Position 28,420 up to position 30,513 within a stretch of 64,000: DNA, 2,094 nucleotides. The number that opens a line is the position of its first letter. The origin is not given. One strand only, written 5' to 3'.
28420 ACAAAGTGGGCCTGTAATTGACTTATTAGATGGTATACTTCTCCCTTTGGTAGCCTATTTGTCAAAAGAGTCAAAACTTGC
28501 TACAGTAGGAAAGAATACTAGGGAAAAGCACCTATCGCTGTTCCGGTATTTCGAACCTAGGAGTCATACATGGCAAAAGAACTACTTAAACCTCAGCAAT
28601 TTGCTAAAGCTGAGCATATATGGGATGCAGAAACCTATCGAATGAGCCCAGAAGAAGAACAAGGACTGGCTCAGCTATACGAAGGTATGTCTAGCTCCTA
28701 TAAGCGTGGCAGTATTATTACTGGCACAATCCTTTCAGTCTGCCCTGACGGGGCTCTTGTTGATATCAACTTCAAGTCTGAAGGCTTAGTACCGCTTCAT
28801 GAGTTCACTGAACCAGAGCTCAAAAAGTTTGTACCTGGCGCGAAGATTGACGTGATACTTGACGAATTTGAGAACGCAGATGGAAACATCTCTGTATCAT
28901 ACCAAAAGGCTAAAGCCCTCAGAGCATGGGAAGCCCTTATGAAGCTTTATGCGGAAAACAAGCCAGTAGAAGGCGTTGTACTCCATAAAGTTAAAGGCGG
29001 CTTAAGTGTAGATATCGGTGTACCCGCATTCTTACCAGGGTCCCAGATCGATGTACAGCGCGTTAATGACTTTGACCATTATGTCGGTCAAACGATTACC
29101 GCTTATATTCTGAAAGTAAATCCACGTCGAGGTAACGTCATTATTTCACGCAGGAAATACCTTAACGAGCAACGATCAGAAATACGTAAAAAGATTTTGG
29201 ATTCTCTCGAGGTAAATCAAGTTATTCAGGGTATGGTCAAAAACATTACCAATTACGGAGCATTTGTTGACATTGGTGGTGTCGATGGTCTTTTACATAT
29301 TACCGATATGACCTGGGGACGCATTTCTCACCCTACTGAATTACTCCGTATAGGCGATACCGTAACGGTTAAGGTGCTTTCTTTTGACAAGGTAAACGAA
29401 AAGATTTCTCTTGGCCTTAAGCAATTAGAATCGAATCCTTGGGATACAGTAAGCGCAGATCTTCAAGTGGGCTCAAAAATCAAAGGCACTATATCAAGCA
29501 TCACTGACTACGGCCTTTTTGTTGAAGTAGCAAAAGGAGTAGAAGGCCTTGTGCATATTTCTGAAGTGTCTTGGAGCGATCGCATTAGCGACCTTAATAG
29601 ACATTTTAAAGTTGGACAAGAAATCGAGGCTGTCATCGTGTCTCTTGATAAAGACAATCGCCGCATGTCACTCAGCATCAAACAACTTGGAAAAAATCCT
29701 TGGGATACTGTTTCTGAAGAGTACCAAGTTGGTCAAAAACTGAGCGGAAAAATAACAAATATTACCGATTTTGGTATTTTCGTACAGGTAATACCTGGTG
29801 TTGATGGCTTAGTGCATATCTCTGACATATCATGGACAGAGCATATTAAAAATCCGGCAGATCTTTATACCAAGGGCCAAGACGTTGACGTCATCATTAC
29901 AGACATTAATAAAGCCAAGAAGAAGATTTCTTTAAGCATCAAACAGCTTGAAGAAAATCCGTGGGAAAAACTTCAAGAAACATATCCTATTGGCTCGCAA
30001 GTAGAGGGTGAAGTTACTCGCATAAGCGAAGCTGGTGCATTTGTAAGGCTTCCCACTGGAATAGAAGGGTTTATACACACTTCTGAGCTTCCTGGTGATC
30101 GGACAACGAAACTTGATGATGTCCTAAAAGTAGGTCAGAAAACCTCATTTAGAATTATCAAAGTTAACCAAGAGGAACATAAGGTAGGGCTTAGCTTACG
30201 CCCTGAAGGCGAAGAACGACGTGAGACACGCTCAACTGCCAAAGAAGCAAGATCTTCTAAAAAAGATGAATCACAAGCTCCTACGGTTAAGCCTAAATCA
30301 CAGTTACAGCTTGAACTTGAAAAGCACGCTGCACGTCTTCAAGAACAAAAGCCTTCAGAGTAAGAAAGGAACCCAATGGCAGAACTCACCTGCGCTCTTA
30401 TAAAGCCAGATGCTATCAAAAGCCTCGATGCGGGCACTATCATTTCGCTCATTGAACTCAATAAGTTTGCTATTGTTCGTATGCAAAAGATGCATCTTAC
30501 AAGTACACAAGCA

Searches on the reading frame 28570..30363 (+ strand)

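Call 25: search_protein_families(library=ncbifam, proteins=[window:28570-30363:+], max_evalue=1e-10)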
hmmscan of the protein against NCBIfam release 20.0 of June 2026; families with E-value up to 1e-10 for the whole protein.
window:28570-30363:+ (597 aa): 32 families (the best 25 are shown)
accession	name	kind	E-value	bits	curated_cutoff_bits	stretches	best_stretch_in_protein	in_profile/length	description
NF004952.0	PRK06299.1-2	equivalog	1.3e-235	783.2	524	2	25-447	25-450/580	30S ribosomal protein S1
NF004953.0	PRK06299.1-3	equivalog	1.9e-191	637.3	720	1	13-569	10-559/580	30S ribosomal protein S1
TIGR00717.1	rpsA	equivalog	6e-176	586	577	1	42-544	14-516/516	30S ribosomal protein S1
NF000907.0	PRK00087.1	equivalog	2.2e-165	551.6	624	3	22-336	278-599/671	bifunctional 4-hydroxy-3-methylbut-2-enyl diphosphate reductase/30S ribosomal protein S1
NF005208.0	PRK06676.1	equivalog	5e-163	542.6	368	3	41-335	13-313/391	30S ribosomal protein S1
NF004954.0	PRK06299.1-4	equivalog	5.1e-162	539.9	727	1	35-569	7-543/560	30S ribosomal protein S1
NF004955.0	PRK06299.1-5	equivalog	9.1e-158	526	878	2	38-337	18-320/566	30S ribosomal protein S1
NF004951.0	PRK06299.1-1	equivalog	2.4e-140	468.6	918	1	33-558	5-533/556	30S ribosomal protein S1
NF005911.0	PRK07899.1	equivalog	4.1e-140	467.7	691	3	43-372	32-364/486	30S ribosomal protein S1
NF010379.0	PRK13806.1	equivalog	3e-128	428.5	648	2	28-371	12-363/491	30S ribosomal protein S1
NF004956.0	PRK06299.1-6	equivalog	5.7e-117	391.6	711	2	27-416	11-400/554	30S ribosomal protein S1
NF040579.1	S1_dom_CvfD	subfamily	2e-82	272.9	117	4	299-377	2-79/113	CvfD/Ygs/GSP13 family RNA-binding post-transcriptional regulator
NF005973.0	PRK08059.1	equivalog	1.3e-76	254.6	148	4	382-468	2-87/123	S1 domain-containing post-transcriptional regulator GSP13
NF005639.0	PRK07400.1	equivalog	2.8e-75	253.1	460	3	33-294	18-275/318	30S ribosomal protein S1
NF006363.0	PRK08582.1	equivalog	5.8e-63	211.2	171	4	298-374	3-77/140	S1 domain-containing RNA-binding protein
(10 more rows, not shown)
